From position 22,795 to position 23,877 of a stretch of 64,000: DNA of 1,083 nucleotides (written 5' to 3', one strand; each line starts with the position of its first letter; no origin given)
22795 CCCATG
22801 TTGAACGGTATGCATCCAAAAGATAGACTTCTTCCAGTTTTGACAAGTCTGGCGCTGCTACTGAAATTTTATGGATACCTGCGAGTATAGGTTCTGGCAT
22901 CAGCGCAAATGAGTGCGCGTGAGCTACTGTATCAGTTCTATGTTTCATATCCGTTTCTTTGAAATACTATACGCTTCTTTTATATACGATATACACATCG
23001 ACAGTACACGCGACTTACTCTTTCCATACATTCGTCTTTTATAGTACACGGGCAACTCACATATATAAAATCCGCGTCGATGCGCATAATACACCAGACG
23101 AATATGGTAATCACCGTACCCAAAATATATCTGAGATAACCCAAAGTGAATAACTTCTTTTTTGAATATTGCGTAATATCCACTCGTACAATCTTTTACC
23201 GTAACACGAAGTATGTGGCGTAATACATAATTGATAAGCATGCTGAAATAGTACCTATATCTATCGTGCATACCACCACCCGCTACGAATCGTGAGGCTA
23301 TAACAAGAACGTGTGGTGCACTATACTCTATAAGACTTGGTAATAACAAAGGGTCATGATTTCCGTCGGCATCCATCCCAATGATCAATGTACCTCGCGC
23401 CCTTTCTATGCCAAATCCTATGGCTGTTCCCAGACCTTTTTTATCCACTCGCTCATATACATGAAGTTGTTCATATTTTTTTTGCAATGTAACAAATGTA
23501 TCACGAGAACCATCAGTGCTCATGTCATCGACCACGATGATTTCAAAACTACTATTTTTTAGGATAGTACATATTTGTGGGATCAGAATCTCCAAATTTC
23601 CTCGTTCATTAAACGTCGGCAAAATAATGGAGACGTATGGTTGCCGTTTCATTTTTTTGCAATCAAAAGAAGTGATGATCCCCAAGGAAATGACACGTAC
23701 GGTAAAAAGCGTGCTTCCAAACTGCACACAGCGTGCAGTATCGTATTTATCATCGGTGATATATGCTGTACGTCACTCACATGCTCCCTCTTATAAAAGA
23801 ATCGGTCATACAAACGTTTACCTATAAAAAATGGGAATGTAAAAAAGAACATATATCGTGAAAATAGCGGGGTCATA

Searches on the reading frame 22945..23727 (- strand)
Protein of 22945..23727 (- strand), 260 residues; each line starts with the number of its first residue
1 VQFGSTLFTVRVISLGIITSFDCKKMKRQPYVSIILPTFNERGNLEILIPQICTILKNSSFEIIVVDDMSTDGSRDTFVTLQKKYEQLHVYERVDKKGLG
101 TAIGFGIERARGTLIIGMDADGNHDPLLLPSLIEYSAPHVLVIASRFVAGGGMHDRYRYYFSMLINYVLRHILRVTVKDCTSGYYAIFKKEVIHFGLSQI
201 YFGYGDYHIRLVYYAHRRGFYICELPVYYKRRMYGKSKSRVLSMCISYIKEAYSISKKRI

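Call 28: search_protein_families(library=pfam, proteins=[window:22945-23727:-], max_evalue=0.1)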
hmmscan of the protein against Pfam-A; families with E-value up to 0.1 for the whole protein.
window:22945-23727:- (260 aa): 3 families
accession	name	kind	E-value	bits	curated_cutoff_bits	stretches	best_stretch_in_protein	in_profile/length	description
PF00535.33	Glycos_transf_2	-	5.5e-25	88.7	23.3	1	33-192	1-163/168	Glycosyl transferase family 2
PF13641.12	Glyco_tranf_2_3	-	0.0016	18.9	27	1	30-135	1-110/230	Glycosyltransferase like family 2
PF10111.15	Glyco_tranf_2_2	-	0.03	14.2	27.3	1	51-121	21-91/276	Glycosyltransferase like family 2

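Call 49: search_solved_structures(query=window:22945-23727:-, max_evalue=0.001)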
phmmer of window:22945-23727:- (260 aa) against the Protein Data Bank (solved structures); distinct sequences matched with E-value up to 0.001: 16.
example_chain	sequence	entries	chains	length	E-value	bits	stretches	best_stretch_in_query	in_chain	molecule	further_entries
5mlz_A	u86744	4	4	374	2.9e-23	86.1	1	31-256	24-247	Dolichol monophosphate mannose synthase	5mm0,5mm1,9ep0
9hwj_A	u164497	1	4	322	6.6e-09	39.1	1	31-242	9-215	Undecaprenyl-phosphate 4-deoxy-4-formamido-L-arabinose transferase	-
8vxh_A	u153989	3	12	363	3e-08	36.9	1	21-179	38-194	Undecaprenyl-phosphate 4-deoxy-4-formamido-L-arabinose transferase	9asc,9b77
9bhc_C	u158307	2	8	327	3.7e-08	36.6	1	31-179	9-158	Undecaprenyl-phosphate 4-deoxy-4-formamido-L-arabinose transferase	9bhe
2z87_A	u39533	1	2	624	4e-08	36.5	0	32-146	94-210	Chondroitin synthase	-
2z86_A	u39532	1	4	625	4e-08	36.5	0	32-146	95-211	Chondroitin synthase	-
5ekp_C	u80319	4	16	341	6.5e-08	35.8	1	32-148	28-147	Uncharacterized glycosyltransferase sll0501 | Glycosyltransferase sll0501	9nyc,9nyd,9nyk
5eke_A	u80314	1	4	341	6.5e-08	35.8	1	32-148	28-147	Uncharacterized glycosyltransferase sll0501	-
9nye_A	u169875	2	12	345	6.7e-08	35.8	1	32-148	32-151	Glycosyltransferase sll0501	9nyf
6p61_A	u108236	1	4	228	1.4e-07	34.7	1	25-123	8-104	Glycosyltransferase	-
6yv7_B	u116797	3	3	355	2.9e-06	30.4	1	29-165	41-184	Glycosyl transferase, family 2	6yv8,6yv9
6yv7_A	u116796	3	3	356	2.9e-06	30.4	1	29-165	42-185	Glycosyl transferase, family 2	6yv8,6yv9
6h1j_A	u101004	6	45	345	2.1e-05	27.6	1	31-137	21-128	Probable ss-1,3-N-acetylglucosaminyltransferase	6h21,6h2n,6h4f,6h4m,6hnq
4y6n_A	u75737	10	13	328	0.0008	22.4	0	27-133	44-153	Glucosyl-3-phosphoglycerate synthase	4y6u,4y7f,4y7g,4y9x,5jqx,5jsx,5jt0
3e25_A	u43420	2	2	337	0.00085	22.3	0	27-133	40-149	Putative uncharacterized protein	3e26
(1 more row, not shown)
